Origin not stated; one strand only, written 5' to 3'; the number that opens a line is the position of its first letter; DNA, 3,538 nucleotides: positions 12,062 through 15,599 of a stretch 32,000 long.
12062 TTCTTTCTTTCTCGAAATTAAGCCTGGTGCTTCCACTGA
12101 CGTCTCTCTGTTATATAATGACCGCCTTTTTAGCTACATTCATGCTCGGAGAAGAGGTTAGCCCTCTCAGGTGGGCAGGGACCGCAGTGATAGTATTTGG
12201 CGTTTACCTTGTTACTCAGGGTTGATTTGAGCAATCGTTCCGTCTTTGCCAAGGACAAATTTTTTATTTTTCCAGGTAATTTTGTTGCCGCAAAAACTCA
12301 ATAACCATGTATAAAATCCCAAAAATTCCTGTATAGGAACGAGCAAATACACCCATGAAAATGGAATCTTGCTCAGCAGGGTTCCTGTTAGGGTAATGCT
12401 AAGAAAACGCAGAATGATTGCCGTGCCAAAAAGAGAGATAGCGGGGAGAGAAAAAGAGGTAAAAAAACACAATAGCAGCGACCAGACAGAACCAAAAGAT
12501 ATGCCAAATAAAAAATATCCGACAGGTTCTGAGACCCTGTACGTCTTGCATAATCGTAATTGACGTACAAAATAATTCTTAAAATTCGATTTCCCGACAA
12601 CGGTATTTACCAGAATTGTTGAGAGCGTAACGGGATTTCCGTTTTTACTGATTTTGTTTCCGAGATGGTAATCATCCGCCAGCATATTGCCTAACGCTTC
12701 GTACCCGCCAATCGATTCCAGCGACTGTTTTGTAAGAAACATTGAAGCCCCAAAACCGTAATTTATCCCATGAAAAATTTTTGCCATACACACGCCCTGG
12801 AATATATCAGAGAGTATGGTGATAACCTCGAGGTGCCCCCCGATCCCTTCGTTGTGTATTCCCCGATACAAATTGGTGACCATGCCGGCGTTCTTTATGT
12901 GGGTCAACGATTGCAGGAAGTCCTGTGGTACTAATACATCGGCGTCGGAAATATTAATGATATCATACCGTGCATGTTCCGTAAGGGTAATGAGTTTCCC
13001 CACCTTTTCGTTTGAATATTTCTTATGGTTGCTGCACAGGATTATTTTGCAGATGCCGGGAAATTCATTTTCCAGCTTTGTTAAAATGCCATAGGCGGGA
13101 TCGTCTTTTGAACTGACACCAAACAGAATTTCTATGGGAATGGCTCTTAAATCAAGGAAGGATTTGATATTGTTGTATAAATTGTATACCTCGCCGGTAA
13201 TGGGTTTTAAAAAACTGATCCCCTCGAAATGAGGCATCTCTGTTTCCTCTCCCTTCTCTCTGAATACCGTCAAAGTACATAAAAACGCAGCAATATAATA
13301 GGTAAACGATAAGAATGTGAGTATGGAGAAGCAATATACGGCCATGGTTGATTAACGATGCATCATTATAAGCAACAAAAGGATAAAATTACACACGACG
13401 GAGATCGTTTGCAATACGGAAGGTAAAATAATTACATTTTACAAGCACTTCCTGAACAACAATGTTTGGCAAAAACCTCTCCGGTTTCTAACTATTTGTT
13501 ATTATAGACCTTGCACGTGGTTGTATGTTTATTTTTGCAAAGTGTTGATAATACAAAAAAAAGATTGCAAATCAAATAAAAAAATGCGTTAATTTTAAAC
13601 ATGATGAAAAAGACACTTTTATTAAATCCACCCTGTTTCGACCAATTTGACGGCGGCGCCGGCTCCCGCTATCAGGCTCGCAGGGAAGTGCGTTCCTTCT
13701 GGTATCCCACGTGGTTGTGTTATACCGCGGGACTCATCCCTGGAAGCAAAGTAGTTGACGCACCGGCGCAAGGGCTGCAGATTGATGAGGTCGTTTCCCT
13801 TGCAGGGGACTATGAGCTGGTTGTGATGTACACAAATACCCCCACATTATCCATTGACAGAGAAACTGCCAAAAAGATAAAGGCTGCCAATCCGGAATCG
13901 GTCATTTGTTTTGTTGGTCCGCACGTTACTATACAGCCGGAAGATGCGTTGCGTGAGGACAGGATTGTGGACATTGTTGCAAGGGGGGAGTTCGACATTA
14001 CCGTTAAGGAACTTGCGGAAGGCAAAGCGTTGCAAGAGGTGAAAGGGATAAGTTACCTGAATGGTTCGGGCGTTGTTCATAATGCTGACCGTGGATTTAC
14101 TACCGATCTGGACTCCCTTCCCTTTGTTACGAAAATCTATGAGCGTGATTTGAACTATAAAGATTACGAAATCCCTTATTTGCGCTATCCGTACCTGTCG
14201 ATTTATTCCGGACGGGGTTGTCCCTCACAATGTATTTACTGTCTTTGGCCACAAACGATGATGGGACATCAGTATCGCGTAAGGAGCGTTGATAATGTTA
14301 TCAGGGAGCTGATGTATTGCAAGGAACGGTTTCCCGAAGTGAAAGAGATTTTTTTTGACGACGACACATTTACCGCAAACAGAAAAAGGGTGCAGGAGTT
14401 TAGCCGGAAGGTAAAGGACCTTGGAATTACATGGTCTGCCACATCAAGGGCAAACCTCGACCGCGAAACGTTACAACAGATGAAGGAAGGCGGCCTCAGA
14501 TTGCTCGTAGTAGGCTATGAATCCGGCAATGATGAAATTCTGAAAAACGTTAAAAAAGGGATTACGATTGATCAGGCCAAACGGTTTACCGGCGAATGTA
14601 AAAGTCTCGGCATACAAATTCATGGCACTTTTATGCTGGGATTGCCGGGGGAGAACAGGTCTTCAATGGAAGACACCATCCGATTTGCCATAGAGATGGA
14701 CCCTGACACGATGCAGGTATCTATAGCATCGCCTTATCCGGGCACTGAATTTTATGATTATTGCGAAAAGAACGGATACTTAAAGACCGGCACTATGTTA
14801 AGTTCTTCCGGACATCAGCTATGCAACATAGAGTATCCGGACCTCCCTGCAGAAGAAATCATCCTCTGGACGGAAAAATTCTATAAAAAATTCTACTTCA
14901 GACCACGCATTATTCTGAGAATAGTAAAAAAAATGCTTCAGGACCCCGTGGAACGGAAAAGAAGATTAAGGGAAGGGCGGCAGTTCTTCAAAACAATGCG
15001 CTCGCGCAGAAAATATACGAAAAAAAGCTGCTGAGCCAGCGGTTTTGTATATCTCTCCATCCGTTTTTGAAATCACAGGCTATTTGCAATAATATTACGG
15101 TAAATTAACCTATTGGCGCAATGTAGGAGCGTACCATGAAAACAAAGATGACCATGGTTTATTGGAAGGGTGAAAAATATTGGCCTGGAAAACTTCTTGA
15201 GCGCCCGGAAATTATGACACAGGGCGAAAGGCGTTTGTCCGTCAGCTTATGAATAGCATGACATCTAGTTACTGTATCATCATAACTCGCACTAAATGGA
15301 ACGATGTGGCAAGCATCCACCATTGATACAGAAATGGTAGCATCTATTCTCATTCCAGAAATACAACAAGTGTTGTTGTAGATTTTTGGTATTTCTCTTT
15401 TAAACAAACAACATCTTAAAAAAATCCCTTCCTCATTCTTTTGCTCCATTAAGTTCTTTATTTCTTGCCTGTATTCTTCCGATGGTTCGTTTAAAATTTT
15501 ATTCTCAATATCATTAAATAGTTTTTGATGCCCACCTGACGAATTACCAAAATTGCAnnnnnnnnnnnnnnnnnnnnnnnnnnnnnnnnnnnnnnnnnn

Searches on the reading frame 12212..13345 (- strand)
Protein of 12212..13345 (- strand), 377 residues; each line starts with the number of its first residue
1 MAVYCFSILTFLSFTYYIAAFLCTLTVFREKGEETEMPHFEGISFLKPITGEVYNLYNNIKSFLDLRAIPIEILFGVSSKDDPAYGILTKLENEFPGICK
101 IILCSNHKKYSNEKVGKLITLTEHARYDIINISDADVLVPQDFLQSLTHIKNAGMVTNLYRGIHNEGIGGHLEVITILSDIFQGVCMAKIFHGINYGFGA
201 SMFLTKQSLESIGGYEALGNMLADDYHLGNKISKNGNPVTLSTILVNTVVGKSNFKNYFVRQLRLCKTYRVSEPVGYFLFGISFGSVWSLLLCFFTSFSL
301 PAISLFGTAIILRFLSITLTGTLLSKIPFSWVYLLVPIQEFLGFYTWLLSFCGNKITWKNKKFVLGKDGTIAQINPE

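Call 49: search_protein_families(library=pfam, proteins=[window:12212-13345:-], max_evalue=0.001)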
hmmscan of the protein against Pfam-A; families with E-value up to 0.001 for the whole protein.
window:12212-13345:- (377 aa): 2 families
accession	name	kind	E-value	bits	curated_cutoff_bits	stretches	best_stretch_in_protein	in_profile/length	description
PF13506.12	Glyco_transf_21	-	8.2e-35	120.3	21.7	1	102-264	6-171/174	Glycosyl transferase family 21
PF13641.12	Glyco_tranf_2_3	-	5.1e-06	27.1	27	1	62-243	22-205/230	Glycosyltransferase like family 2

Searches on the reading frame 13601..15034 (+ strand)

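Call 3: search_protein_families(library=pfam, proteins=[window:13601-15034:+], max_evalue=0.01)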
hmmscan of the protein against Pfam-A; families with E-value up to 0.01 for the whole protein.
window:13601-15034:+ (477 aa): 2 families
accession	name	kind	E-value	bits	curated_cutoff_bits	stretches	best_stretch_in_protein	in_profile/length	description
PF04055.27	Radical_SAM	-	3.3e-25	89.6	29.5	1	202-363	2-166/166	Radical SAM superfamily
PF02310.24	B12-binding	-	7.4e-10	39.2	32.1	1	29-138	7-120/121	B12 binding domain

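Call 4: search_protein_families(library=ncbifam, proteins=[window:13601-15034:+], max_evalue=0.01)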
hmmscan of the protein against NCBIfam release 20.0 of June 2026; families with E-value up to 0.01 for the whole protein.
window:13601-15034:+ (477 aa): 36 families (the best 25 are shown)
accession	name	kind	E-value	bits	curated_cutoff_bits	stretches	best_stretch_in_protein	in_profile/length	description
TIGR03471.1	HpnJ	equivalog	3.3e-218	725.3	577.6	1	3-471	1-472/472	hopanoid biosynthesis associated radical SAM protein HpnJ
NF038361.1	rSAM_Sden_1168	equivalog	3e-40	138.3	575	1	89-400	160-485/560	Sden_1168 family B12-binding radical SAM P-methyltransferase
TIGR02026.1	BchE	equivalog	1.1e-37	130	481.35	1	30-472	16-465/497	magnesium-protoporphyrin IX monomethyl ester anaerobic oxidative cyclase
NF050148.1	rSAM_ApyD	equivalog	2.3e-37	128.7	750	1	89-388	93-393/645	RiPP biosynthesis radical SAM protein ApyD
TIGR04479.1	bcpD_PhpK_rSAM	subfamily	2.7e-31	108.5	600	1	89-373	130-416/504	PhpK family radical SAM P-methyltransferase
TIGR04014.1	B12_SAM_MJ_0865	equivalog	1.3e-29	103.2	360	1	82-387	49-357/434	methyl-coenzyme M reductase glutamine C-methyltransferase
TIGR03975.1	rSAM_ocin_1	subfamily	5e-24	84.7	281.85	1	90-359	148-423/606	RiPP maturation radical SAM C-methyltransferase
TIGR04072.2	rSAM_ladder_B12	equivalog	1.1e-23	83.6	360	1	200-367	182-350/443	lipid biosynthesis B12-binding/radical SAM protein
NF033070.1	rSAM_AprD4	equivalog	3.7e-23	82.1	500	1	187-395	184-397/456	AprD4 family radical SAM diol-dehydratase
TIGR04367.1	HpnR_B12_rSAM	equivalog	1.5e-22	79.8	650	1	88-387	79-372/490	hopanoid C-3 methylase HpnR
TIGR04013.1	B12_SAM_MJ_1487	hypoth_equivalog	1e-20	73.9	251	1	71-387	42-356/382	TIGR04013 family B12-binding domain/radical SAM domain-containing protein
NF033712.0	B12_rSAM_KedN5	subfamily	4.3e-17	61.6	700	1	90-355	82-359/624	KedN5 family methylcobalamin-dependent radical SAM C-methyltransferase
TIGR04295.1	B12_rSAM_oligo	hypoth_equivalog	8.2e-15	54.4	400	1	76-277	80-275/422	TIGR04295 family B12-binding domain-containing radical SAM protein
NF045585.1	rSAM_slr0320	equivalog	1.5e-14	53.4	775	1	93-325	132-366/511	photosystem II high light acclimation radical SAM protein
NF040542.1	rSAM_RCCLKC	equivalog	1.4e-13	50.8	450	1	87-350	66-334/423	arsinothricin biosynthesis radical SAM protein ArsL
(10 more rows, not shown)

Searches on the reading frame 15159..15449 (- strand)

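Call 3: search_protein_families(library=pfam, proteins=[window:15159-15449:-], max_evalue=0.01)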
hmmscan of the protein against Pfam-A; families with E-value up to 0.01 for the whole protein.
window:15159-15449:- (96 aa): 1 family
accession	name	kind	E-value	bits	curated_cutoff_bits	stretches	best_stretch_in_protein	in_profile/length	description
PF13391.12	HNH_2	-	0.00035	20.8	21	1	28-60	1-24/66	HNH endonuclease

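Call 4: search_protein_families(library=ncbifam, proteins=[window:15159-15449:-], max_evalue=0.01)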
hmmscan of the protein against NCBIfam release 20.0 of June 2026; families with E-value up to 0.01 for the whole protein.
window:15159-15449:- (96 aa): 0 families

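Call 67: search_protein_families(library=padloc, proteins=[window:15159-15449:-], max_evalue=0.01)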
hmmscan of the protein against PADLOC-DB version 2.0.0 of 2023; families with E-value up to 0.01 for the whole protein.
window:15159-15449:- (96 aa): 2 families
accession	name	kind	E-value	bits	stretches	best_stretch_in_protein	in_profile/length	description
PDLC04132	HNH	-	0.00011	19.4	1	15-56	156-192/286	-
PDLC03546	HNH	-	0.0021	15.2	1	15-56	161-197/282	Type II restriction enzyme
